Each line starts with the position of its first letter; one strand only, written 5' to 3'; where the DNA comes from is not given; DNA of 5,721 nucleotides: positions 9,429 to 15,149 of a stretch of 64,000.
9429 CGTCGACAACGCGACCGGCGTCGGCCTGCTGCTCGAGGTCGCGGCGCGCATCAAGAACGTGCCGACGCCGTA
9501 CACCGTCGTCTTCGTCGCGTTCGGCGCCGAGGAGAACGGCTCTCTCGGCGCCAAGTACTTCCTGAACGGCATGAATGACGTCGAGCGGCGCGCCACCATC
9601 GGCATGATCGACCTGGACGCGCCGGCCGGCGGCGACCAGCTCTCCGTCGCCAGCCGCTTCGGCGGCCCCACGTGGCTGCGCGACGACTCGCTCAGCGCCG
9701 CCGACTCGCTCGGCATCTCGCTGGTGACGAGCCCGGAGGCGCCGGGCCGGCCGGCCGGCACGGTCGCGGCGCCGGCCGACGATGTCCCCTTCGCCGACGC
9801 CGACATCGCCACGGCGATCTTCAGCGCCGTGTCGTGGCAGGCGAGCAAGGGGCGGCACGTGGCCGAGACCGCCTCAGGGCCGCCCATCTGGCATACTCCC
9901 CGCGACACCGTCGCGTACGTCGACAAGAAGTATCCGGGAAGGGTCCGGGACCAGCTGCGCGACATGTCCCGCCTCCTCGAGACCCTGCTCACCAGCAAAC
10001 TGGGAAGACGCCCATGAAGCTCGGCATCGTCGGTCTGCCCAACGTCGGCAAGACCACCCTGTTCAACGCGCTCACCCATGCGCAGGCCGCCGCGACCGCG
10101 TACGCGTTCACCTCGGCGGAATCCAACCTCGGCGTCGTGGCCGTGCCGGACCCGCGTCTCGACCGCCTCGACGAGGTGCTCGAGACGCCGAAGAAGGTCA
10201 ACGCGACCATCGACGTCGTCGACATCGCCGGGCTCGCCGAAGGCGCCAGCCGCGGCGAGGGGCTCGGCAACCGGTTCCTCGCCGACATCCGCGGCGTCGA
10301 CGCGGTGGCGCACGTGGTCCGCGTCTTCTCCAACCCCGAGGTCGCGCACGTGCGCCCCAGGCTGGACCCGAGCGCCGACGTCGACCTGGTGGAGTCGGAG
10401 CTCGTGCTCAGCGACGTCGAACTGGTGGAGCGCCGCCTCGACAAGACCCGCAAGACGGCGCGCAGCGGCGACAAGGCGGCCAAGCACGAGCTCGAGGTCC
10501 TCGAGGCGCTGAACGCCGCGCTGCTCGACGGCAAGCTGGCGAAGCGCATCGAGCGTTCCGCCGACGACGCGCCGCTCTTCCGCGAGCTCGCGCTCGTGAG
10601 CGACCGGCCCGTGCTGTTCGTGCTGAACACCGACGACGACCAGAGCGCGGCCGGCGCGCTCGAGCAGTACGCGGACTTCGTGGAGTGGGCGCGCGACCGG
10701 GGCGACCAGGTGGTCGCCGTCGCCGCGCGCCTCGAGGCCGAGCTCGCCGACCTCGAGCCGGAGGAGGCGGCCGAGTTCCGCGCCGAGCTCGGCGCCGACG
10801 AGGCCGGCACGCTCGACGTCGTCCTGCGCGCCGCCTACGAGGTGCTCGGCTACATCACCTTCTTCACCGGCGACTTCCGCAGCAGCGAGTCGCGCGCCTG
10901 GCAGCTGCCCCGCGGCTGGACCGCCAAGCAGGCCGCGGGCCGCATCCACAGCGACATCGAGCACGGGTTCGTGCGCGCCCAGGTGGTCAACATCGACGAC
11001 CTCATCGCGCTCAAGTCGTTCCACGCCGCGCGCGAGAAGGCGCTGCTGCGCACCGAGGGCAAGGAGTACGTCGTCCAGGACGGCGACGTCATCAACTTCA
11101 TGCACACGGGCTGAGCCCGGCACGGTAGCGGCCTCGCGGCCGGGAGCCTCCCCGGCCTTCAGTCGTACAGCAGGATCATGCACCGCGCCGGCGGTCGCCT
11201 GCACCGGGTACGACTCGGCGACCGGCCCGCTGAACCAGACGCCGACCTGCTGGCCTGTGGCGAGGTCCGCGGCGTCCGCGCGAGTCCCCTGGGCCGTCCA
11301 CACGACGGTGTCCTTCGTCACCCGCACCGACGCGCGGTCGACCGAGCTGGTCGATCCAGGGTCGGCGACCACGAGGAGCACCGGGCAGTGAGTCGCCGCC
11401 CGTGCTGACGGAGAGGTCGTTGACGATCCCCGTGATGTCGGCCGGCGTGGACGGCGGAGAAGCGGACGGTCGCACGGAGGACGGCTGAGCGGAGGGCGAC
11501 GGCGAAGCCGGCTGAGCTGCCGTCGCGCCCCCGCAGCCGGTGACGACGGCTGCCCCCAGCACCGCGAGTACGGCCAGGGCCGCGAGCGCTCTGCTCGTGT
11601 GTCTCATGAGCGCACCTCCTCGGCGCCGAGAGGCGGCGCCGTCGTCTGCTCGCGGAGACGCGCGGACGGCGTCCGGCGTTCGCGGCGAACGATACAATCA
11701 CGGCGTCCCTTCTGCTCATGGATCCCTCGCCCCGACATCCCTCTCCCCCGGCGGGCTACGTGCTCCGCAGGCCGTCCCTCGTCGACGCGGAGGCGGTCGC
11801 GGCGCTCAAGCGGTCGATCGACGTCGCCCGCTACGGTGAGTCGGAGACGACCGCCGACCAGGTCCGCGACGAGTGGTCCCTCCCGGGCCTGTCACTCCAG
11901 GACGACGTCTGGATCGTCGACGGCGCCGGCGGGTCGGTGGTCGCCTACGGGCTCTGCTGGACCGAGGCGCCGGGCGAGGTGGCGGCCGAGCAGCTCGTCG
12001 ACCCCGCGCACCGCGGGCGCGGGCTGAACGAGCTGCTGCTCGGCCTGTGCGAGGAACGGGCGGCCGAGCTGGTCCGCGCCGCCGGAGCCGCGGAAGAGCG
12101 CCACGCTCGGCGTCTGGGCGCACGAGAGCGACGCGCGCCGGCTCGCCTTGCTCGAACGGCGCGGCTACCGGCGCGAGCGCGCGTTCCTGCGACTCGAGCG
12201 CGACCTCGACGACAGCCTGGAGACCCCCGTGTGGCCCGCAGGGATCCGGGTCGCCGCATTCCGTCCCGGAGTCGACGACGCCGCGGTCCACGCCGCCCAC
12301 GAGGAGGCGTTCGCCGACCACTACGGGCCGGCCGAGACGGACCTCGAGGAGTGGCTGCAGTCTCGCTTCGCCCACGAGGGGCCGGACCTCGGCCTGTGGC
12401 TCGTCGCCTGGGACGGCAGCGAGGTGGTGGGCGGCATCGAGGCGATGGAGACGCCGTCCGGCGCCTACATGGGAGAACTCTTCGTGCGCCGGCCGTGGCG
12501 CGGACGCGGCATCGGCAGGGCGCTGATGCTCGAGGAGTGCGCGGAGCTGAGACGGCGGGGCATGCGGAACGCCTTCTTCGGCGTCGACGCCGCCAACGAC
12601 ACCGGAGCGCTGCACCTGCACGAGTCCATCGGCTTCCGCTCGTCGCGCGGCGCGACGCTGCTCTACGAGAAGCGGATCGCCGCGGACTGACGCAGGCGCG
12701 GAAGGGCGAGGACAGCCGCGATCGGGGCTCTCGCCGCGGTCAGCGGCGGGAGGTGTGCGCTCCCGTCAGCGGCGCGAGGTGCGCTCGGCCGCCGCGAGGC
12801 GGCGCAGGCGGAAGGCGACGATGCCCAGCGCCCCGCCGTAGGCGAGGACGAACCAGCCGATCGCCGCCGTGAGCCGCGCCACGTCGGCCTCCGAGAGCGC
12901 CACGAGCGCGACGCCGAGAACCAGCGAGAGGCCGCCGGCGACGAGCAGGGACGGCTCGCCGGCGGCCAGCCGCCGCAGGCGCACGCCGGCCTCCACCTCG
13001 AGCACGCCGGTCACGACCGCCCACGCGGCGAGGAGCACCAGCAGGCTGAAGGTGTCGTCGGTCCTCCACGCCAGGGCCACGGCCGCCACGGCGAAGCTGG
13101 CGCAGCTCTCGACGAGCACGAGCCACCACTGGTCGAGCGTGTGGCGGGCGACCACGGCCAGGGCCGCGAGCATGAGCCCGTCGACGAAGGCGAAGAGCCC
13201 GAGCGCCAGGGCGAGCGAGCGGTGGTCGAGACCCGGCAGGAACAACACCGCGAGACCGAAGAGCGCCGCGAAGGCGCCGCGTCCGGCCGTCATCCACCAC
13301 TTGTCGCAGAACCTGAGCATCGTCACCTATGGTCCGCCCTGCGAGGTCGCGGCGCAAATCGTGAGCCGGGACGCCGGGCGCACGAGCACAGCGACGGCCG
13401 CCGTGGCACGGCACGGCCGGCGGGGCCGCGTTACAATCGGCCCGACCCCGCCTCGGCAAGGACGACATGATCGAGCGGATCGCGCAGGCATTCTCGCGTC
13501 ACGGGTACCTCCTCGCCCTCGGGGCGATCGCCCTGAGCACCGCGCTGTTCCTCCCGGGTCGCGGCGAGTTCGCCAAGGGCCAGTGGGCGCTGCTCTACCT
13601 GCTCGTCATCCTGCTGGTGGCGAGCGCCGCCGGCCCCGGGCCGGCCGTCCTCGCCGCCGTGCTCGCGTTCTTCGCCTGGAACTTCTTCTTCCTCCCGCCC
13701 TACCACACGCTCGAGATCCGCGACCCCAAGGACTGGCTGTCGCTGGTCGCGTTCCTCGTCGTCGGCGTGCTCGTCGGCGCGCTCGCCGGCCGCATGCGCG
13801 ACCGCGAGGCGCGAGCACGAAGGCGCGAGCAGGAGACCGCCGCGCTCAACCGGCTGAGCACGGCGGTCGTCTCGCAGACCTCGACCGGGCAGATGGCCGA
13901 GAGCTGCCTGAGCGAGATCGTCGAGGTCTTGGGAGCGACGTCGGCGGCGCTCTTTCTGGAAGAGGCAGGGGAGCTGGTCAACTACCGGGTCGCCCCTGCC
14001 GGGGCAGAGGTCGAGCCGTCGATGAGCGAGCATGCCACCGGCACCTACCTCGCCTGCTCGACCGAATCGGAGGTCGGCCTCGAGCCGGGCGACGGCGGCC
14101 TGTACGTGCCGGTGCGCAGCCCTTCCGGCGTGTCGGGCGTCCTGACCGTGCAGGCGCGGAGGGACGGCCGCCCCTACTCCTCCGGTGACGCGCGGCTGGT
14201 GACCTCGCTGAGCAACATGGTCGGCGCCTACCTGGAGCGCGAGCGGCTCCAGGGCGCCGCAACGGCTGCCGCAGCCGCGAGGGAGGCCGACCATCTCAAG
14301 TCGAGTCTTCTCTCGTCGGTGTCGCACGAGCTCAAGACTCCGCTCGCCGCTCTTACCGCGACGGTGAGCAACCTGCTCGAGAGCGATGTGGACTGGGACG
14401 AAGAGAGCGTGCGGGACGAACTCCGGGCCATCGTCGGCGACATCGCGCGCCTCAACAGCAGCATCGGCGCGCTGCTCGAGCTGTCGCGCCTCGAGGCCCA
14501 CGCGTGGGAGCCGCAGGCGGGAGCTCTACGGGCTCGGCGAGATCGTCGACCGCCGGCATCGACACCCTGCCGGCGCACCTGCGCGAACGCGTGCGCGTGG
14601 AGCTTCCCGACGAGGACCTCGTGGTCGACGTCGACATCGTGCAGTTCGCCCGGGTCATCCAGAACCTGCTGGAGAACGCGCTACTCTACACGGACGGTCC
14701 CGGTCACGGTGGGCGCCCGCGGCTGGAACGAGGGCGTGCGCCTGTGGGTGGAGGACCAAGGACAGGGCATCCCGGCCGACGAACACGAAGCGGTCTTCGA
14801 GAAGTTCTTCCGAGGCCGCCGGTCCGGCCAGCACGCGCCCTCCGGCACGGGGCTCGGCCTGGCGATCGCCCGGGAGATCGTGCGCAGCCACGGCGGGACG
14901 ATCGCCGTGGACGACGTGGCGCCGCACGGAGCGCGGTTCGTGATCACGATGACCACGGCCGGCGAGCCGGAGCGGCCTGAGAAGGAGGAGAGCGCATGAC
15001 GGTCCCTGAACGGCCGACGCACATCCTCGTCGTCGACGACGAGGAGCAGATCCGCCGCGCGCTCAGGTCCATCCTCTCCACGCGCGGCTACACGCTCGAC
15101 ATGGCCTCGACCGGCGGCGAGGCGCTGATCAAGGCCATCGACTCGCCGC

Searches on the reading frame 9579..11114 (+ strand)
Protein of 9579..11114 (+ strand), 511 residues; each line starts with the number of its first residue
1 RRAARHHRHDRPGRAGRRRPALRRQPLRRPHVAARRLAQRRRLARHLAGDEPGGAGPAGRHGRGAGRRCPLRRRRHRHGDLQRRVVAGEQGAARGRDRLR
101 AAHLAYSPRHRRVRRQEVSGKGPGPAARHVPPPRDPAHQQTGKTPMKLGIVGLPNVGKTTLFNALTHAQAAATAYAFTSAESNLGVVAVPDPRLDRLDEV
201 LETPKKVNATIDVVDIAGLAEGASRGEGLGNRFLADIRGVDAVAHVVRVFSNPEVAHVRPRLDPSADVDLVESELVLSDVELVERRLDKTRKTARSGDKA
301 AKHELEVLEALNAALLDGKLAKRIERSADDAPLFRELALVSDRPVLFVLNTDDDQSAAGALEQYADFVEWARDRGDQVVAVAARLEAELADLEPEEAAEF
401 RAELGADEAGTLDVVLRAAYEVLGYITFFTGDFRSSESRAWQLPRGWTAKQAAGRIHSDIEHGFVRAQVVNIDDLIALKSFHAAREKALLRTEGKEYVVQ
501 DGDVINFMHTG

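Call 74: search_protein_families(library=pfam, proteins=[window:9579-11114:+], max_evalue=0.00001)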
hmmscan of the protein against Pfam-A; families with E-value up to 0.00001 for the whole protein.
window:9579-11114:+ (511 aa): 2 families
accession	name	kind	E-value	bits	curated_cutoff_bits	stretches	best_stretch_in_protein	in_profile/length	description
PF06071.19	YchF-GTPase_C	-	2.4e-28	98.5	27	1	426-508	2-82/84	Protein of unknown function (DUF933)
PF01926.29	MMR_HSR1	-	8.7e-17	61.7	21.9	1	148-250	2-85/113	50S ribosome-binding GTPase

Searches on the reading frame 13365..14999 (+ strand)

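Call 73: search_protein_families(library=pfam, proteins=[window:13365-14999:+], max_evalue=0.00001)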
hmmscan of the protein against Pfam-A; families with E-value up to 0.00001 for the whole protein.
window:13365-14999:+ (544 aa): 5 families
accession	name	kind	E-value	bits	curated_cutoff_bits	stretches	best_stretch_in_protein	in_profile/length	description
PF13493.11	DUF4118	-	1.1e-28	99.6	28.4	1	48-154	1-107/107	Domain of unknown function (DUF4118)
PF02518.31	HATPase_c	-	1.6e-17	64.4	26.4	1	443-529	25-107/111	Histidine kinase-, DNA gyrase B-, and HSP90-like ATPase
PF00512.31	HisKA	-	6.5e-11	42.6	26.9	1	312-378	2-65/66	His Kinase A (phospho-acceptor) domain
PF13185.12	GAF_2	-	2.1e-07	31.7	28.6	0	176-290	6-135/136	GAF domain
PF13492.12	GAF_3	-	1.5e-06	29.1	27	1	175-292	3-129/129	GAF domain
